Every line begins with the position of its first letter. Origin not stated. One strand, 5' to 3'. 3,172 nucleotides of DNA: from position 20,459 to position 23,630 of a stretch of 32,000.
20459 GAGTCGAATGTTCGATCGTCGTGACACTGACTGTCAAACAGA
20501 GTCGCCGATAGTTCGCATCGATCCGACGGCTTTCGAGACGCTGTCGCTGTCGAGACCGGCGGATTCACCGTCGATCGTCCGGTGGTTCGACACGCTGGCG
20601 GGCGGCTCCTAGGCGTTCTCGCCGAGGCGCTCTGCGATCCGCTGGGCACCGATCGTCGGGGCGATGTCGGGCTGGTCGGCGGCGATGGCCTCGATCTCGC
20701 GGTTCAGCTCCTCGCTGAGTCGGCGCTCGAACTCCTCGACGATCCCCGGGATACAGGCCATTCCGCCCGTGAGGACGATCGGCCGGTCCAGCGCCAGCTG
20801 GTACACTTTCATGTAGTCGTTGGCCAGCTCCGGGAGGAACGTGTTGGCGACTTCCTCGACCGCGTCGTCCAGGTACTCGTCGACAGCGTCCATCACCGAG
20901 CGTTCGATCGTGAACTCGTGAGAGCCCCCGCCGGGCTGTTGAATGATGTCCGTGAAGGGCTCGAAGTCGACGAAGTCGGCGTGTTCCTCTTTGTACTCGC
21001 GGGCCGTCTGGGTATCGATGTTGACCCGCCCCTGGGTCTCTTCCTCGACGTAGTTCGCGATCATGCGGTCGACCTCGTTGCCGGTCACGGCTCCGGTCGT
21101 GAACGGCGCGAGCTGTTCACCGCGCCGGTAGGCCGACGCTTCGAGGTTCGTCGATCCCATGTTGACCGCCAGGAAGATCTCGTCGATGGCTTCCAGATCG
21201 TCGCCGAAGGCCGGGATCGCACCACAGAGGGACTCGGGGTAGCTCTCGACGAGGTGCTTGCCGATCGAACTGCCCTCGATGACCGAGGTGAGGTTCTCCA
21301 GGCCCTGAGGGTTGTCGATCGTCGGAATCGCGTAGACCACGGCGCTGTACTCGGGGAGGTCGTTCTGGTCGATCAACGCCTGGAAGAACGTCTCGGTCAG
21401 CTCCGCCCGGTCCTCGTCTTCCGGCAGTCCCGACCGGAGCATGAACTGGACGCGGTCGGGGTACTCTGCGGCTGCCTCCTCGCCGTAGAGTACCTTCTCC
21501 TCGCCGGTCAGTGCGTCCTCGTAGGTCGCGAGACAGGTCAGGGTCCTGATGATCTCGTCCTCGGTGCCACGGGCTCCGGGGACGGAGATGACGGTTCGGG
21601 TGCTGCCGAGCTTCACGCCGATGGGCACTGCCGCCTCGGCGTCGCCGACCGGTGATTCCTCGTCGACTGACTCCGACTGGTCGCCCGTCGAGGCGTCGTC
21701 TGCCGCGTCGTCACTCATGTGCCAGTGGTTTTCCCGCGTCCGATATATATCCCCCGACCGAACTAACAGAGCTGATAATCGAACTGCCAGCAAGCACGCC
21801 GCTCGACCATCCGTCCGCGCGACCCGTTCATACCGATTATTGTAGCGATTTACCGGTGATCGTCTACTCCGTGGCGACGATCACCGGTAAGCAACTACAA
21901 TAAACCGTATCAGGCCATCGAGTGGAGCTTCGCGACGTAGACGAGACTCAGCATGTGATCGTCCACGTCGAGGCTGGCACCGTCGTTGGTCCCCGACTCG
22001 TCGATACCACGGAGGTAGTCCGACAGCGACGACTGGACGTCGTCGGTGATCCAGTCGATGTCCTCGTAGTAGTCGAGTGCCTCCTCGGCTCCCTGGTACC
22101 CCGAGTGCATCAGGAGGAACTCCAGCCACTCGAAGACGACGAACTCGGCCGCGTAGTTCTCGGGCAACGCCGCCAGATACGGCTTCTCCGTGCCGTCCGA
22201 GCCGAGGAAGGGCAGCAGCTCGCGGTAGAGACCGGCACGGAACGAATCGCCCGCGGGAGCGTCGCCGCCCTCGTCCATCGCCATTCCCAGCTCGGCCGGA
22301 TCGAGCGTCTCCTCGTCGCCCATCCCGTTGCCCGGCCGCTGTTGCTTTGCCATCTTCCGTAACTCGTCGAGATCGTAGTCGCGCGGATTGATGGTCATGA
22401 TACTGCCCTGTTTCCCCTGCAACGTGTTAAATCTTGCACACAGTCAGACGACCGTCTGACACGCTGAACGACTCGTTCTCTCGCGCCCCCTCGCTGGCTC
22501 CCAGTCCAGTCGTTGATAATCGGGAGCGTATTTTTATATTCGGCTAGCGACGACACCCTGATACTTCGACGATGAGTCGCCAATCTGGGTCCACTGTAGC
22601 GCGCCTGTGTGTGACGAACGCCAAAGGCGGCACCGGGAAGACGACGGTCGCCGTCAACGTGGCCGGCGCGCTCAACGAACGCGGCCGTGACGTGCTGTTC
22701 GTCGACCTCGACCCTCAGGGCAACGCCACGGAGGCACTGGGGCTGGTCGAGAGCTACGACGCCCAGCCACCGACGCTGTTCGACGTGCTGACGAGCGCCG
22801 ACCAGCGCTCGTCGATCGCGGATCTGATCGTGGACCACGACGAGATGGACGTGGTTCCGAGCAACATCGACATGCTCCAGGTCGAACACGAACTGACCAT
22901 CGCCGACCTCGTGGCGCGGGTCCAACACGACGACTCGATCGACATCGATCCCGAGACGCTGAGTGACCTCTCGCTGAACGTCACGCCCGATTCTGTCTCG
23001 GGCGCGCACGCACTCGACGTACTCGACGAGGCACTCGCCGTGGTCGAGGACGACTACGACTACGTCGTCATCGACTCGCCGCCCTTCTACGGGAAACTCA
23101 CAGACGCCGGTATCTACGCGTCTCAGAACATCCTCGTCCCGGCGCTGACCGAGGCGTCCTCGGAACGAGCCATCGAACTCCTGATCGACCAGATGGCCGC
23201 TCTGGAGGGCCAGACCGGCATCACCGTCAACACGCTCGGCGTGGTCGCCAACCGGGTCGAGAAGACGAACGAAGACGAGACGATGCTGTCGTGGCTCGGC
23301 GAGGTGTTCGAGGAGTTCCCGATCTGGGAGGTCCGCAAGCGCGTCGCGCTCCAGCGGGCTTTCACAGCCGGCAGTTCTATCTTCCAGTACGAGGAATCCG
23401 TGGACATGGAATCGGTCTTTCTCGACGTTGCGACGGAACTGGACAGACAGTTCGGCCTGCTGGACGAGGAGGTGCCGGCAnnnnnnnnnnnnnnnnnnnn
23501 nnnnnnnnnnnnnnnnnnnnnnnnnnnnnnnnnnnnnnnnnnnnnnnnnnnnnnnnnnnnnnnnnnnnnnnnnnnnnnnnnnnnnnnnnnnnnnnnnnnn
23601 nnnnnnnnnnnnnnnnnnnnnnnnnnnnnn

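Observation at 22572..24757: Translationally coupled ParA-type ATPase and CheW-domain protein with a ParA-partner-like basic N-terminal peptide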

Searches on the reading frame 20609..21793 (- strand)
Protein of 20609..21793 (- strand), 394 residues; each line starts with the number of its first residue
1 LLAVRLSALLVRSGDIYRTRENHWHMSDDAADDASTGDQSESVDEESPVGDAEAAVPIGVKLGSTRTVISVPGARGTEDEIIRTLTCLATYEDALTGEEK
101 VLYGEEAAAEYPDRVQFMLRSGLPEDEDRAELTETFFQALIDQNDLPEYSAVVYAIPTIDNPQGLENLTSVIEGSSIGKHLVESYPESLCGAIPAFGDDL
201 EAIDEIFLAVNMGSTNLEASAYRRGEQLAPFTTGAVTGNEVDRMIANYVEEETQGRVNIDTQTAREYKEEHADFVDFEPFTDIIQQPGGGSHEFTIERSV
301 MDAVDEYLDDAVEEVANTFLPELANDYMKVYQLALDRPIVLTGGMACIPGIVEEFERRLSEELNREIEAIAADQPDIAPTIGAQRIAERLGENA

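Call 3: search_protein_families(library=pfam, proteins=[window:20609-21793:-], max_evalue=0.01)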
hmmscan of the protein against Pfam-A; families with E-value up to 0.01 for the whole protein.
window:20609-21793:- (394 aa): 4 families
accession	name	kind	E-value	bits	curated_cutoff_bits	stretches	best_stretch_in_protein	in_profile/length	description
PF25229.1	Salactin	-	2.1e-187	622.5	27.1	1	56-390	2-334/335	Salactin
PF06723.19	MreB_Mbl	-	1e-05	25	27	1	235-390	174-322/327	MreB/Mbl protein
PF25216.1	Volactin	-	0.0024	17.8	35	1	299-383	234-317/321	Volactin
PF01869.26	BcrAD_BadFG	-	0.0064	16.5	31.5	0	322-384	205-268/271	BadF/BadG/BcrA/BcrD ATPase family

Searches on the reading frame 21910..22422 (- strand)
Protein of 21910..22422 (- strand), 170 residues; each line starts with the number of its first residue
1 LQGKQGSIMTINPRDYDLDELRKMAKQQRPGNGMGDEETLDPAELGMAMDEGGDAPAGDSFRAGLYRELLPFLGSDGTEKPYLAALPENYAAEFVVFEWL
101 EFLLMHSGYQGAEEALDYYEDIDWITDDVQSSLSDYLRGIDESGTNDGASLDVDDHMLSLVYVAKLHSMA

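Call 3: search_protein_families(library=pfam, proteins=[window:21910-22422:-], max_evalue=0.01)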
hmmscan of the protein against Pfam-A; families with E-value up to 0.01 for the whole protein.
window:21910-22422:- (170 aa): 1 family
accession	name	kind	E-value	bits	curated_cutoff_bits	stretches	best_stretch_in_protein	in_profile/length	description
PF04659.18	Arch_fla_DE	-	4.6e-30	103.9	21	1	79-167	2-95/96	Archaeal flagella protein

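Call 16: search_protein_families(library=ncbifam, proteins=[window:21910-22422:-], max_evalue=0.001)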
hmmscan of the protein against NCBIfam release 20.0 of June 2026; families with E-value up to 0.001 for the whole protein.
window:21910-22422:- (170 aa): 0 families

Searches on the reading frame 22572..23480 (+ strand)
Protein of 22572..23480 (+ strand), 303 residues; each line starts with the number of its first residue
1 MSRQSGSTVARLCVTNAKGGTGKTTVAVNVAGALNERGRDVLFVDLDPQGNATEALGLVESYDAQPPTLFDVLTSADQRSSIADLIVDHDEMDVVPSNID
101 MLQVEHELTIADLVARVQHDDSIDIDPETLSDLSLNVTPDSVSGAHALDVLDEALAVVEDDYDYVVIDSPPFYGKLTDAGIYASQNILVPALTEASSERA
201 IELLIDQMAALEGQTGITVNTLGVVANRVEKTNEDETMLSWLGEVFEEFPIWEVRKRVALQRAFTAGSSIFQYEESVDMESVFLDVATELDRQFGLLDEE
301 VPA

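Call 3: search_protein_families(library=pfam, proteins=[window:22572-23480:+], max_evalue=0.01)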
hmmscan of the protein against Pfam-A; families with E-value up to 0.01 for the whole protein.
window:22572-23480:+ (303 aa): 10 families
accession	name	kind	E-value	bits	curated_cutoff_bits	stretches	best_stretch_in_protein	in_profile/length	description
PF13614.12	AAA_31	-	5.3e-35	121.4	27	1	12-212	4-168/177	AAA domain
PF01656.29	CbiA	-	6.7e-22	78.2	25.4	1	13-267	2-122/125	CobQ/CobB/MinD/ParA nucleotide binding domain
PF10609.15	ParA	-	3.5e-09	36.9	27.1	1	12-56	6-50/246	NUBPL iron-transfer P-loop NTPase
PF09140.17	MipZ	-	1.1e-08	35.2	20.7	1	12-49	3-40/262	ATPase MipZ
PF06564.18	CBP_BcsQ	-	1.2e-08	35.3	21.3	1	11-49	3-41/234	Cellulose biosynthesis protein BcsQ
PF00142.24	Fer4_NifH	-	8.5e-07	29.2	25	1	17-56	7-46/271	4Fe-4S iron sulfur cluster binding proteins, NifH/frxC family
PF02374.21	ArsA_ATPase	-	2.2e-05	24.3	24.3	1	15-171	6-134/305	Anion-transporting ATPase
PF13604.12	AAA_30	-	0.00069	19.8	27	1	10-79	18-83/191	AAA domain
PF13561.12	adh_short_C2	-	0.0023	18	27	0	25-104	7-84/236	Enoyl-(Acyl carrier protein) reductase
PF16575.11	CLP1_P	-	0.007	16.6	26.6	0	20-49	4-33/188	mRNA cleavage and polyadenylation factor CLP1 P-loop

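Call 16: search_protein_families(library=ncbifam, proteins=[window:22572-23480:+], max_evalue=0.001)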
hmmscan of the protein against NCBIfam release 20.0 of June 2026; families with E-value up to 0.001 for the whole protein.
window:22572-23480:+ (303 aa): 23 families
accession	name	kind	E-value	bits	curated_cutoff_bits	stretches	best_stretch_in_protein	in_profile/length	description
NF041546.1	ParA_partition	equivalog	4.4e-25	88.4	180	2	13-71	3-60/203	ParA family partition ATPase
TIGR03453.1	partition_RepA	equivalog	5.5e-25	88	348.45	2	3-110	98-208/387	plasmid partitioning protein RepA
NF010443.0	PRK13869.1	subfamily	3e-19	69.1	446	1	3-189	115-279/405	plasmid-partitioning protein RepA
TIGR01969.1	minD_arch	subfamily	4e-19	68.8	201.75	2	12-106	3-92/251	cell division ATPase MinD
TIGR01007.1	eps_fam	subfamily_domain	1.8e-11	44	108.05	2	150-235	116-196/204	polysaccharide biosynthesis tyrosine autokinase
NF041283.1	PrgP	equivalog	7.5e-11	41.9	400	1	13-105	6-96/297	ParA superfamily DNA segregation protein PrgP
TIGR03371.1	cellulose_yhjQ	equivalog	3.5e-10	39.8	157.85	1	10-51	2-43/246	cellulose biosynthesis protein BcsQ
NF047398.1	AAA_KGGVGR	domain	2.9e-09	37.5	90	1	15-169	8-149/190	KGGVGR-motif variant AAA ATPase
NF010259.0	PRK13705.1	equivalog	5.9e-09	35.4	725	1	3-109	100-208/388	plasmid-partitioning protein SopA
NF053622.1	ATPseBagAMYCTU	equivalog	9.4e-09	35.1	400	1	8-48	5-45/325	ATPase BagA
NF008669.0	PRK11670.1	equivalog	1e-07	31.2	348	1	12-53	110-151/369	iron-sulfur cluster carrier protein ApbC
NF041136.1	MrpORP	equivalog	1.7e-07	30.9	450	1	11-60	7-57/365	iron-sulfur cluster carrier protein MrpORP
TIGR01968.1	minD_bact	equivalog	2e-07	30.6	212.9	1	12-47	4-39/261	septum site-determining protein MinD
TIGR01281.1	DPOR_bchL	equivalog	5.4e-07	29.3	345.15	1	17-77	7-62/268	ferredoxin:protochlorophyllide reductase (ATP-dependent) iron-sulfur ATP-binding protein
NF009701.0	PRK13230.1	subfamily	7.5e-07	28.4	350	1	13-76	5-63/291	nitrogenase reductase-like protein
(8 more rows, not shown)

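Call 17: search_solved_structures(query=window:22572-23480:+, max_evalue=0.00001)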
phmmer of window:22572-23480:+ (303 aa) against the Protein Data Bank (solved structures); distinct sequences matched with E-value up to 0.00001: 19.
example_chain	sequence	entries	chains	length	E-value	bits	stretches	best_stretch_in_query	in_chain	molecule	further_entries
5if9_A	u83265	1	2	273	4e-21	78.9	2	11-107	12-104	Cobyrinic Acid a,c-diamide synthase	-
4pfs_A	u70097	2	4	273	5e-21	78.6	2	12-107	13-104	Cobyrinic Acid a,c-diamide synthase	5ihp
6iub_A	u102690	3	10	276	4.9e-19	72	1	6-104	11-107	SpoOJ regulator (Soj)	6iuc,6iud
8jmj_A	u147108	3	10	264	1.4e-17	67.3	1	12-104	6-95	SpoOJ regulator (Soj)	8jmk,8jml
1wcv_1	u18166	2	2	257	1.6e-17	67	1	8-58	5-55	SEGREGATION PROTEIN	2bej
2bek_A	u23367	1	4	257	2.2e-16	63.3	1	8-58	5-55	SEGREGATION PROTEIN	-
8ray_B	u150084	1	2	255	7e-16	61.7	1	12-109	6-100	ParA family protein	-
6non_A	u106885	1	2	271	2.7e-12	49.9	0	6-79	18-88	Cobyrinic acid ac-diamide synthase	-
6noo_A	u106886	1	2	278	2.9e-12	49.8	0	6-82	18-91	Maintenance of carboxysome positioning A protein, MCDA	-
6nop_B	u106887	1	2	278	3.9e-11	46.1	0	6-82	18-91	Cobyrinic acid ac-diamide synthase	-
1g3q_A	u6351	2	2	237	2e-08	37.2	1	13-101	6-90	CELL DIVISION INHIBITOR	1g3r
2oze_A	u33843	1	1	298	4.6e-08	36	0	151-247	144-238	Orf delta'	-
7dut_A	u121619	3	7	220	6.7e-08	35.5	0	13-60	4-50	SOJ protein (Soj)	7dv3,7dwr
4dzz_A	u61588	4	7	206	2.3e-07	33.7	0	14-76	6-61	Plasmid partitioning protein ParF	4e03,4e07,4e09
1ion_A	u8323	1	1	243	2.5e-07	33.6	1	12-101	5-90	PROBABLE CELL DIVISION INHIBITOR MIND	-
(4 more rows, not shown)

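Call 27: find_homologous_proteins(query=window:22572-23480:+, max_evalue=1e-20)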
Query window:22572-23480:+ (303 aa): 1121 proteins with E <= 1e-20 among 8000 candidates; the best 120 are listed.
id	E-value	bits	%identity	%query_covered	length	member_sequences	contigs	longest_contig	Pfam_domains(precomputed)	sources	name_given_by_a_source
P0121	2.2e-189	646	100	100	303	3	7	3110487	PF00142.25,PF10609.16,PF01656.30,PF13614.13,PF09140.18,PF06564.19,PF02374.22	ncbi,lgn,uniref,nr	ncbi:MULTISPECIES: ParA family protein [Halomicrobium]|uniref:Cobyrinic acid ac-diamide synthase n=2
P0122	5.5e-179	612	99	96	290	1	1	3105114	PF00142.25,PF10609.16,PF01656.30,PF13614.13,PF09140.18,PF06564.19,PF02374.22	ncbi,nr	ncbi:ATPase involved in chromosome partitioning, ParA family [Halomicrobium sp. LC1Hm]|nr:ATPase inv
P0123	1.5e-169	581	91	99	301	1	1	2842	PF00142.25,PF10609.16,PF01656.30,PF13614.13,PF09140.18,PF06564.19,PF02374.22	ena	-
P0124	6.1e-167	572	87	100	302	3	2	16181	PF00142.25,PF10609.16,PF01656.30,PF13614.13,PF09140.18,PF06564.19,PF02374.22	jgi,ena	-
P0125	1.1e-164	565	86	100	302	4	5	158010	PF00142.25,PF10609.16,PF01656.30,PF13614.13,PF09140.18,PF06564.19,PF02374.22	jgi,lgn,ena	-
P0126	1.4e-163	561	91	94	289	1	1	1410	PF00142.25,PF10609.16,PF01656.30,PF13614.13,PF09140.18,PF06564.19,PF02374.22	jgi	-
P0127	2.0e-162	557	91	94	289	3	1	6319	PF00142.25,PF10609.16,PF01656.30,PF13614.13,PF09140.18,PF06564.19,PF02374.22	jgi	jgi:chromosome partitioning protein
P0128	2.4e-162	557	86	100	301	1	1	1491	PF00142.25,PF10609.16,PF01656.30,PF13614.13,PF09140.18,PF06564.19,PF02374.22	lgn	-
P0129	1.1e-159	548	83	100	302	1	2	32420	PF00142.25,PF10609.16,PF01656.30,PF13614.13,PF09140.18,PF06564.19,PF02374.22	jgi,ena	-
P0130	1.1e-159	548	89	96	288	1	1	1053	PF00142.25,PF10609.16,PF01656.30,PF13614.13,PF09140.18,PF06564.19,PF02374.22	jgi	-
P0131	8.4e-157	539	85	97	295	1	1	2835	PF00142.25,PF10609.16,PF01656.30,PF13614.13,PF09140.18,PF06564.19,PF02374.22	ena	-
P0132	7.2e-143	493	74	100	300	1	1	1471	PF00142.25,PF10609.16,PF01656.30,PF13614.13,PF09140.18,PF06564.19,PF02374.22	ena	-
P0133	8.1e-143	493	76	96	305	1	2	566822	PF00142.25,PF10609.16,PF01656.30,PF13614.13,PF09140.18,PF06564.19,PF02374.22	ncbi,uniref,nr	ncbi:ParA family protein [Halapricum hydrolyticum]|uniref:ParA family protein n=1 Tax=Halapricum hyd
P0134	2.0e-141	488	74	98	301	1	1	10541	PF00142.25,PF10609.16,PF01656.30,PF13614.13,PF09140.18,PF06564.19,PF02374.22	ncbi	ncbi:MAG: ParA family protein [Haloarculaceae archaeon]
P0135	7.2e-141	486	75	97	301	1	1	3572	PF00142.25,PF10609.16,PF01656.30,PF13614.13,PF09140.18,PF06564.19,PF02374.22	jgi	jgi:chromosome partitioning protein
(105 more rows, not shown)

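Call 81: predict_structure(alignment_id=A3)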
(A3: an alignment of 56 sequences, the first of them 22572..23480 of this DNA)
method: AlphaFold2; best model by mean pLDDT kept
length: 303 residues; sequences in the alignment: 56
mean_pLDDT: 85.6   pTM: 0.87
mean pLDDT of the five models: 85.6, 84.8, 83.9, 83.5, 83.2
residues with pLDDT >= 90: 183; 70-90: 82; 50-70: 12; < 50: 26
segments of 3 or more residues with pLDDT < 50: 1-6, 258-262, 264-274, 300-303
pLDDT, mean of each block of 10 residues (from residue 1): 57 88 88 94 93 87 90 92 94 92 93 94 93 92 89 94 96 88 96 82 92 94 86 82 93 69 43 58 93 78 41
secondary structure, 60 per line:
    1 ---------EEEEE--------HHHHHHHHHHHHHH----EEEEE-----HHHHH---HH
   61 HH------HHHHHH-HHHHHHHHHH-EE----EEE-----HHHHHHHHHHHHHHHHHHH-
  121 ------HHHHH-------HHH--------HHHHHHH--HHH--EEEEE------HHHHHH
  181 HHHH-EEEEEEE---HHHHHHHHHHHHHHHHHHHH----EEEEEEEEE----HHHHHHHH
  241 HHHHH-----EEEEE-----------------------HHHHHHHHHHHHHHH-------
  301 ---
elements in order: E10-14 H23-36 E41-45 H51-55 H59-62 H69-74 H76-85 E93-95 H101-119 H127-131 H150-156 E164-168 H175-184 E186-192 H196-215 E220-228 H233-245 E251-255 H279-293

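Call 83: fold_search(model_id=the predicted structure, library=pdb)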
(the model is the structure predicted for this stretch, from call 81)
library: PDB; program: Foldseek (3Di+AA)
matches with E <= 10: 1149; with E <= 0.001: 332
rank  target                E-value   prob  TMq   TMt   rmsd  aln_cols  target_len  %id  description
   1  9a6n_A                5.1e-16  1.00  0.69  0.81   5.0       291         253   26  Integrative model of SOJ-NRDR by crosslinking MS and deep learning (released 2024-09-18)
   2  6iub_A                2.9e-15  1.00  0.68  0.78   5.6       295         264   25  Structure of Helicobacter pylori Soj protein (released 2019-02-13)
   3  8jml_B                2.5e-14  1.00  0.67  0.76   5.7       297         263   24  Structure of Helicobacter pylori Soj protein mutant, D41A (released 2024-05-29)
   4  2bek_A                4.6e-14  1.00  0.63  0.77   5.1       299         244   24  Structure of the bacterial chromosome segregation protein Soj (released 2005-01-12)
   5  6nop_A                8.0e-14  1.00  0.63  0.73   4.8       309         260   20  Structure of Cyanothece McdA(D38A)-ATP complex (released 2019-04-24)
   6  6nop_B                1.2e-13  1.00  0.67  0.76   3.9       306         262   20  Structure of Cyanothece McdA(D38A)-ATP complex (released 2019-04-24)
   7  6non_B                1.3e-13  1.00  0.63  0.74   4.7       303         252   20  Structure of Cyanthece apo McdA (released 2019-04-24)
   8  2bek_B                1.3e-13  1.00  0.68  0.84   4.4       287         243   24  Structure of the bacterial chromosome segregation protein Soj (released 2005-01-12)
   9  8jmj_A                1.7e-13  1.00  0.70  0.79   4.9       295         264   24  Structure of Helicobacter pylori Soj-DNA-Spo0J complex (released 2024-05-29)
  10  6non_A                2.1e-13  1.00  0.66  0.77   5.0       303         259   21  Structure of Cyanthece apo McdA (released 2019-04-24)
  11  4pfs_B                3.1e-13  1.00  0.67  0.81   4.3       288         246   25  Crystal Structure of Cobyrinic Acid a,c-diamide synthase from Mycobacterium smegmatis (released 2014-05-21)
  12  4pfs_A                4.6e-13  1.00  0.67  0.81   4.3       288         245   25  Crystal Structure of Cobyrinic Acid a,c-diamide synthase from Mycobacterium smegmatis (released 2014-05-21)
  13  2bej                  4.9e-13  1.00  0.63  0.77   5.1       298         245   24  Structure of the bacterial chromosome segregation protein Soj (released 2005-01-12)
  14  8ray_B                6.4e-13  1.00  0.67  0.80   4.9       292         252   24  ParA in complex with ATP (released 2025-03-26)
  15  8ray_A                6.8e-13  1.00  0.68  0.80   4.9       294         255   23  ParA in complex with ATP (released 2025-03-26)
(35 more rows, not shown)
